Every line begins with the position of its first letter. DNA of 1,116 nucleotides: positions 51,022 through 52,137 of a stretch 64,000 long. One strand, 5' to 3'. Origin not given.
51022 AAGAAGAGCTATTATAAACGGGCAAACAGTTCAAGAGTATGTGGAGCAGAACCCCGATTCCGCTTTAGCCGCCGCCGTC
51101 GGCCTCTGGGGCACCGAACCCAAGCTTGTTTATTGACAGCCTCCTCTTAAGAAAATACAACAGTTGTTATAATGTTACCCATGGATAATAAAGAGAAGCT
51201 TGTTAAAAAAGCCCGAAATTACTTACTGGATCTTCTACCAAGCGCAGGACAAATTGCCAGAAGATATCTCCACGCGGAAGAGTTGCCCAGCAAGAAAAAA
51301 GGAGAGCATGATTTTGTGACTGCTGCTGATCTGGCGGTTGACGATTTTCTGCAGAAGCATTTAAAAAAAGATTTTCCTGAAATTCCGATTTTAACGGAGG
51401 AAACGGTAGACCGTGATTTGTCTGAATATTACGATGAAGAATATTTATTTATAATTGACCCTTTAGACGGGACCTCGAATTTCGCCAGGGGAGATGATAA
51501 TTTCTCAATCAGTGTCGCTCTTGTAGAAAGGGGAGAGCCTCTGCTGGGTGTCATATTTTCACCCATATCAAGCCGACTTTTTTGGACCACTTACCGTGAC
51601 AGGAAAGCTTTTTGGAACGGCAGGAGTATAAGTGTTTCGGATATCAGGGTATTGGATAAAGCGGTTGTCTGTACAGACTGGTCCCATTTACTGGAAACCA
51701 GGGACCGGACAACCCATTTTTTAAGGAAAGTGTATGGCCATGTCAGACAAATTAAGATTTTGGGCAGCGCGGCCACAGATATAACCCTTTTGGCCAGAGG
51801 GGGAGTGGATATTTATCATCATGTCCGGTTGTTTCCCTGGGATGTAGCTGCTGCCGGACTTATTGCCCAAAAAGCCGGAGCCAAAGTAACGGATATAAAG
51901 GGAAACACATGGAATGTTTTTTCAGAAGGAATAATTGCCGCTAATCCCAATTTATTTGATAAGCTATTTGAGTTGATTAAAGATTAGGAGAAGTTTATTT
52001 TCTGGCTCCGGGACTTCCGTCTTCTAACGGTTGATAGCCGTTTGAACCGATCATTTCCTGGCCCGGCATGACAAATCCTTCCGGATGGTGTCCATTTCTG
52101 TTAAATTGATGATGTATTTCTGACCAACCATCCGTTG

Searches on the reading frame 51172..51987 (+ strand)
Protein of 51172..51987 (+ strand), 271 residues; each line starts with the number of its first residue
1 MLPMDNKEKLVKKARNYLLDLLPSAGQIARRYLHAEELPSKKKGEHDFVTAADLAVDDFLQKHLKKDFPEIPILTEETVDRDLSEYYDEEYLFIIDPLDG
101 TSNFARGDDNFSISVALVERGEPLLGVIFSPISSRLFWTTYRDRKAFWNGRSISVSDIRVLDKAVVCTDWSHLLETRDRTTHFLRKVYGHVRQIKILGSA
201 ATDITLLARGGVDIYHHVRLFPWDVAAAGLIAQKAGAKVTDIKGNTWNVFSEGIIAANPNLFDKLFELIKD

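Call 48: find_encoding_contigs(protein=window:51172-51987:+, flank=10000, max_places=1)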
Protein window:51172-51987:+ (271 aa): 4 contigs read that carry it; 1 place shown.
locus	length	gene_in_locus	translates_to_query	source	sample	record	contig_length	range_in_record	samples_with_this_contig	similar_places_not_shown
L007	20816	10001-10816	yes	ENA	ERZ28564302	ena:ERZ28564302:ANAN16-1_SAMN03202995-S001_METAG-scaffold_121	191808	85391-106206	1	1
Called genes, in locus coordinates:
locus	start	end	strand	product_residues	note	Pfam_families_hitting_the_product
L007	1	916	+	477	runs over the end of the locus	-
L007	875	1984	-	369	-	PF00712:DNA_pol3_beta, PF02767:DNA_pol3_beta_2, PF02768:DNA_pol3_beta_3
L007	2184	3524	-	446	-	PF11638:DnaA_N (weak), PF00308:Bac_DnaA, PF01695:IstB_IS21, PF00004:AAA, PF13173:AAA_14 (weak), PF08299:Bac_DnaA_C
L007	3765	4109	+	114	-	PF00825:Ribonuclease_P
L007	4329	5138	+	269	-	PF02096:60KD_IMP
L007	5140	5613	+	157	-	PF13083:KH_KhpA-B, PF01424:R3H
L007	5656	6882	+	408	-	PF04932:Wzy_C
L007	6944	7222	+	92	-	-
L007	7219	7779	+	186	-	PF01467:CTP_transf_like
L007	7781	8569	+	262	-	PF02540:NAD_synthase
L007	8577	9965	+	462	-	PF02788:RuBisCO_large_N, PF00016:RuBisCO_large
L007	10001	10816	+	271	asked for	PF00459:Inositol_P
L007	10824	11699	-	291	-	PF00702:Hydrolase, PF13419:HAD_2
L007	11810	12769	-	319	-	PF00480:ROK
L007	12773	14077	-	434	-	PF13580:SIS_2, PF01380:SIS (weak), PF13580:SIS_2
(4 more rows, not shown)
